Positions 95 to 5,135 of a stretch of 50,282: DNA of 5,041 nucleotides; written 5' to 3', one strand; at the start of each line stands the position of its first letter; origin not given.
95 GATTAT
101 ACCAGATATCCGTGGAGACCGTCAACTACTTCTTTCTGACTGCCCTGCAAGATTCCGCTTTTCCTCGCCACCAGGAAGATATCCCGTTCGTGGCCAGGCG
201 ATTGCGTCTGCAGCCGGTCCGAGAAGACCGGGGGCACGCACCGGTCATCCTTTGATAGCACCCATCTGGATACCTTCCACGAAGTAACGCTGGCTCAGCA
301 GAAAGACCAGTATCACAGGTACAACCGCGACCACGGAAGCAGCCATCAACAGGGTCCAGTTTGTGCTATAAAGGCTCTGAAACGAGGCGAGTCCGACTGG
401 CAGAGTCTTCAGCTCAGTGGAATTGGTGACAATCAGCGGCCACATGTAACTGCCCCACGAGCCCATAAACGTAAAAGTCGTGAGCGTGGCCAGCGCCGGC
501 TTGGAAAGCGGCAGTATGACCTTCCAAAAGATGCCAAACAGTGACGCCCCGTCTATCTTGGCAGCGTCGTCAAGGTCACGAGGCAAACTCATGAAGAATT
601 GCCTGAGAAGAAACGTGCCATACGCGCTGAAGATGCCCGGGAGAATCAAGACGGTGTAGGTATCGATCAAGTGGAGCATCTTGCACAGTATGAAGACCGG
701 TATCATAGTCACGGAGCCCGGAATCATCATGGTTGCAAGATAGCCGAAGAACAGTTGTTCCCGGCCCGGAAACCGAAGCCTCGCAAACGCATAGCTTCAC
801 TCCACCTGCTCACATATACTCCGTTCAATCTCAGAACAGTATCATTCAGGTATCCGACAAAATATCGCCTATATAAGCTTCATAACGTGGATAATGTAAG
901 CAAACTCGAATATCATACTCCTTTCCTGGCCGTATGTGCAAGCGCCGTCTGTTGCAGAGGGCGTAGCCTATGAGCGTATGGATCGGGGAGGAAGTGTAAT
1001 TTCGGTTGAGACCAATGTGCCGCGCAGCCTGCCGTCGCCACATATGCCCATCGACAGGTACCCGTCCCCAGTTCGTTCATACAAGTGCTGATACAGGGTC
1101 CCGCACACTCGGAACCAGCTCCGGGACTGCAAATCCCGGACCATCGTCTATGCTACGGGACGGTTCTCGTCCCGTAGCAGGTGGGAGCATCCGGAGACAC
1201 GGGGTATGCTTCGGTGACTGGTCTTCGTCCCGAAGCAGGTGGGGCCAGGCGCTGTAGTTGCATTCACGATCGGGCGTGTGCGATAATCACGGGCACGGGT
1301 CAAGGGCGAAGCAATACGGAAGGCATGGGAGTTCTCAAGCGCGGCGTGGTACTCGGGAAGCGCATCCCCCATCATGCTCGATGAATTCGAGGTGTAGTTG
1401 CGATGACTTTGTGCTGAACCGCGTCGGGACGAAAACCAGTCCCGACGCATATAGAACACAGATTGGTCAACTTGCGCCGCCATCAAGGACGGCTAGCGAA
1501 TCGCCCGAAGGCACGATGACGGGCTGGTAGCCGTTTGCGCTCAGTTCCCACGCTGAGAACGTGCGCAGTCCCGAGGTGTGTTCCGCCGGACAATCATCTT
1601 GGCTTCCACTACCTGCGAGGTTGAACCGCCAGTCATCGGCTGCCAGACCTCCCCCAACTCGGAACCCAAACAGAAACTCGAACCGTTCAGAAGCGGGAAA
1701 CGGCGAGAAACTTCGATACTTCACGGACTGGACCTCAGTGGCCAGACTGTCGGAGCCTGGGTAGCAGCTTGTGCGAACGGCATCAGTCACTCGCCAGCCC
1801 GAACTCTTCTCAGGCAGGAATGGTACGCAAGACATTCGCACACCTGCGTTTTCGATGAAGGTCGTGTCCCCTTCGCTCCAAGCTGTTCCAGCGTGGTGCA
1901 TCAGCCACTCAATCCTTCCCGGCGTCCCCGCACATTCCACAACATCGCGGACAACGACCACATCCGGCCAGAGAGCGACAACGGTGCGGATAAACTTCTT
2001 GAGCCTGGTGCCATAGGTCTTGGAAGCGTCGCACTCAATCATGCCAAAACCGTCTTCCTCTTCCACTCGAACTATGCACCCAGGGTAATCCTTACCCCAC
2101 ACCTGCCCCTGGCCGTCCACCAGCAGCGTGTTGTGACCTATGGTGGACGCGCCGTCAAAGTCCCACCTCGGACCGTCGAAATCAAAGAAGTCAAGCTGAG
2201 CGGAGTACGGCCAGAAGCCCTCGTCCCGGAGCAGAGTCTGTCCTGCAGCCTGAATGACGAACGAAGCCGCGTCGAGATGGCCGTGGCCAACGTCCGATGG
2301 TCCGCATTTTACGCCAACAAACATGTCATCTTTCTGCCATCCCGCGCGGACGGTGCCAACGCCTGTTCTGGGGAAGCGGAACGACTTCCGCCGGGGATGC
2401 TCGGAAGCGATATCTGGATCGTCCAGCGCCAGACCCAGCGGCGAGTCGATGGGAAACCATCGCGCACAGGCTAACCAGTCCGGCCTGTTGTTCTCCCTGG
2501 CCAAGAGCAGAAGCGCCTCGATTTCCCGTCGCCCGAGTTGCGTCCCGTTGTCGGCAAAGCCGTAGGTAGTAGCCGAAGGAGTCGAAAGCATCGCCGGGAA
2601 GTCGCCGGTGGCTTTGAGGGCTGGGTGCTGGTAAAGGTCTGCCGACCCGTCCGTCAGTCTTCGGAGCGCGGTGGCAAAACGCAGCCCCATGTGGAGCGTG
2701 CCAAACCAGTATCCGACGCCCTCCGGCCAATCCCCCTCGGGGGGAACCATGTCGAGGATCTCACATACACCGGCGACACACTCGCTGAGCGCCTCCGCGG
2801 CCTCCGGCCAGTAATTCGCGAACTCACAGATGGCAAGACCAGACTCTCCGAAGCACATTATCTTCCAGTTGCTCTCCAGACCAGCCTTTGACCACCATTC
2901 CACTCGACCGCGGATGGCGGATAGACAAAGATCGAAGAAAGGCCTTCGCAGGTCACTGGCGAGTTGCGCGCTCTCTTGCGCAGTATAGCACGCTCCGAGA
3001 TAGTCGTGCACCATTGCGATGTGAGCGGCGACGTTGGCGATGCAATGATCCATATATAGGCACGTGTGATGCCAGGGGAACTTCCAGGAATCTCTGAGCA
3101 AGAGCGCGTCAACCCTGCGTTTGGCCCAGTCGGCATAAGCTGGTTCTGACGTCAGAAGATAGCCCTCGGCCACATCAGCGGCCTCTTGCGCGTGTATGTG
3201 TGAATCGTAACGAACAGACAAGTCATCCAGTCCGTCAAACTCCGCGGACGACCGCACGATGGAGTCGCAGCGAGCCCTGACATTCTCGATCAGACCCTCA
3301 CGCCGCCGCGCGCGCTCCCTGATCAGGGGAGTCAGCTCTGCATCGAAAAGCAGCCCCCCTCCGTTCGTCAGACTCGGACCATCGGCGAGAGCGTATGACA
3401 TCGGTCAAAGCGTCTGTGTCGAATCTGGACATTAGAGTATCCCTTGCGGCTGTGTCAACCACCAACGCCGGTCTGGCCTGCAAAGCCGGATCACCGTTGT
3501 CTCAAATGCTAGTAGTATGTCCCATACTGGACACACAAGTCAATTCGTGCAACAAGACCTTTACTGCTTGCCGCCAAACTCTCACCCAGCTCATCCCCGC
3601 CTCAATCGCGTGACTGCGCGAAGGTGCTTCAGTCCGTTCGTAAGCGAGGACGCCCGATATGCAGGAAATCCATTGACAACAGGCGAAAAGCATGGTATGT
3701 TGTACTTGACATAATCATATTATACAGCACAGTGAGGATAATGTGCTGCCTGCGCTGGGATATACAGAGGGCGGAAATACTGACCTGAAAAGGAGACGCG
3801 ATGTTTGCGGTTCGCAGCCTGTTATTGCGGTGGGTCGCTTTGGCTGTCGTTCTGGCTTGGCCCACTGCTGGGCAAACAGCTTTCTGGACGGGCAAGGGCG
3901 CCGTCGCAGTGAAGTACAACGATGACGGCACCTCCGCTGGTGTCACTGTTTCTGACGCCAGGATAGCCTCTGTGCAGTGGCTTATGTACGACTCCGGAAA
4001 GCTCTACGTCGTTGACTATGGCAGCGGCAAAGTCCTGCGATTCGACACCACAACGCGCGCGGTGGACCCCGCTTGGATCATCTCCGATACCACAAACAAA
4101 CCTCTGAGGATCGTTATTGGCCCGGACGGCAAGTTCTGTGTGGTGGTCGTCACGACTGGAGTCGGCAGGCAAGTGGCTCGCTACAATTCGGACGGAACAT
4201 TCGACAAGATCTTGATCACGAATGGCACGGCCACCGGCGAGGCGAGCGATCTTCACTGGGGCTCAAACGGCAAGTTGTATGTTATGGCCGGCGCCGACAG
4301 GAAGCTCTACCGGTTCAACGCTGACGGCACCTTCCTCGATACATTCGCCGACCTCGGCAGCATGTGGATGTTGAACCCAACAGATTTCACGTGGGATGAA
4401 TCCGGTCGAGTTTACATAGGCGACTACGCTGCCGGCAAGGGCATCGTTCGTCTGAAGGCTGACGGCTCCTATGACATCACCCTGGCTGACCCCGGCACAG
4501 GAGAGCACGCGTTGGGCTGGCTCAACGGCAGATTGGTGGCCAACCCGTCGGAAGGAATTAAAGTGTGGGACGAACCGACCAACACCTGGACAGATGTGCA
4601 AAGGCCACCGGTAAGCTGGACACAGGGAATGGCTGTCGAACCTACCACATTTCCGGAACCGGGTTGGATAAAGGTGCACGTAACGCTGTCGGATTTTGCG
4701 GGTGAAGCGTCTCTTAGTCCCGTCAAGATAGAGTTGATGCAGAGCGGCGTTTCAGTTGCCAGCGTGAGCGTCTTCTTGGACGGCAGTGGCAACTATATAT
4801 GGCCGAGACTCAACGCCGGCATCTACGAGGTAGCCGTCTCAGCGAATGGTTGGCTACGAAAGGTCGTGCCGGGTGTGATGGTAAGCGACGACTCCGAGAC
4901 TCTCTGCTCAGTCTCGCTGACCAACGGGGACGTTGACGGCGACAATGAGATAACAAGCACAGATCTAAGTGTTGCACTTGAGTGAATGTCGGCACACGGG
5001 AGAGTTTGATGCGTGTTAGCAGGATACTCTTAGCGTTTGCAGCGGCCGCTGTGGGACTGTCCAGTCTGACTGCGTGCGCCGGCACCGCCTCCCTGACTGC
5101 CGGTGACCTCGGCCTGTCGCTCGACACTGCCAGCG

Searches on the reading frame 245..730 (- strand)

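Call 57: search_protein_families(library=pfam, proteins=[window:245-730:-], max_evalue=0.00001)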
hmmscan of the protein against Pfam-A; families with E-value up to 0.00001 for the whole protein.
window:245-730:- (161 aa): 1 family
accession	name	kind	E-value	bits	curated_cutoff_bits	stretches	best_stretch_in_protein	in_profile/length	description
PF00528.27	BPD_transp_1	-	3.5e-21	76.2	26.4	1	1-153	28-181/184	Binding-protein-dependent transport system inner membrane component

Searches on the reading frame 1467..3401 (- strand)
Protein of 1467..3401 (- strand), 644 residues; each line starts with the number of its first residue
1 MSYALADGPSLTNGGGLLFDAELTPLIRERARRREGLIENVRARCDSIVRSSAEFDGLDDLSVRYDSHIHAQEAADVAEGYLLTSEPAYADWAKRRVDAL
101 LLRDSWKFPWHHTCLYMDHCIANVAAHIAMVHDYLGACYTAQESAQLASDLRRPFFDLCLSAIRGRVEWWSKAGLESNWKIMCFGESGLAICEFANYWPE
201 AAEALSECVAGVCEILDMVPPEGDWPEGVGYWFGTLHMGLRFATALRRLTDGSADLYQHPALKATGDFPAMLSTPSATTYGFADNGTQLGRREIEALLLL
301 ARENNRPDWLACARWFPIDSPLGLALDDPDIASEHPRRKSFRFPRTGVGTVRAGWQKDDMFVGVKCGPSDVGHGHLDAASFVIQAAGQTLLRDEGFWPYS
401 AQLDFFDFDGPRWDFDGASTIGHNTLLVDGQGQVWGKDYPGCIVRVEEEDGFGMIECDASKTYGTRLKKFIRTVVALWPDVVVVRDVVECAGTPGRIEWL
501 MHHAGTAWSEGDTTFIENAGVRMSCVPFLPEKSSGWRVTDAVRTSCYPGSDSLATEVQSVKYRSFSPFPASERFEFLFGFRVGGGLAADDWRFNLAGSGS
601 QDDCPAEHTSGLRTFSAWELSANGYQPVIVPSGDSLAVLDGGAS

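Call 56: search_protein_families(library=pfam, proteins=[window:1467-3401:-], max_evalue=0.00001)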
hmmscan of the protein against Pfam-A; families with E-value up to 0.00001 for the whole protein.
window:1467-3401:- (644 aa): 1 family
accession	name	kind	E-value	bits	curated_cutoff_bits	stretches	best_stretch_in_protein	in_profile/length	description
PF07940.18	Hepar_II_III_C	-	1.6e-17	64.2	24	1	336-504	2-166/237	Heparinase II/III-like, C-terminal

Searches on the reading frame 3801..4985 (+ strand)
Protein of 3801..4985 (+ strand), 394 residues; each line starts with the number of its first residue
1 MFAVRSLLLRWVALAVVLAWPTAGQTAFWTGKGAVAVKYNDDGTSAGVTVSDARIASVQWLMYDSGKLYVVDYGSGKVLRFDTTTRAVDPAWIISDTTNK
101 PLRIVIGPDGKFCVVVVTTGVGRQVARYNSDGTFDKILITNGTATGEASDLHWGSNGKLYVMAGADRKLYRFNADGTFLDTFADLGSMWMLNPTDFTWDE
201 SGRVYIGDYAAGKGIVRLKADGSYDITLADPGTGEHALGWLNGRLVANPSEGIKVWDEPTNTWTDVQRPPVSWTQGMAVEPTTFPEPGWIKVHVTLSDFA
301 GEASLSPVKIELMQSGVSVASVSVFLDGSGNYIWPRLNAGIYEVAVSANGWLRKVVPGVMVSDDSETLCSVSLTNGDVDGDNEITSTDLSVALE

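Call 56: search_protein_families(library=pfam, proteins=[window:3801-4985:+], max_evalue=0.00001)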
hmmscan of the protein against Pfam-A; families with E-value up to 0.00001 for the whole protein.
window:3801-4985:+ (394 aa): 2 families
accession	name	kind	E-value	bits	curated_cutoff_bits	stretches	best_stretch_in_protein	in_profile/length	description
PF17164.10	DUF5122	-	2.1e-07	31.5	27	0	108-135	2-33/36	Domain of unknown function (DUF5122) beta-propeller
PF13620.12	CarboxypepD_reg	-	4.8e-06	27.3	32.3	0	303-373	12-81/82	Carboxypeptidase regulatory-like domain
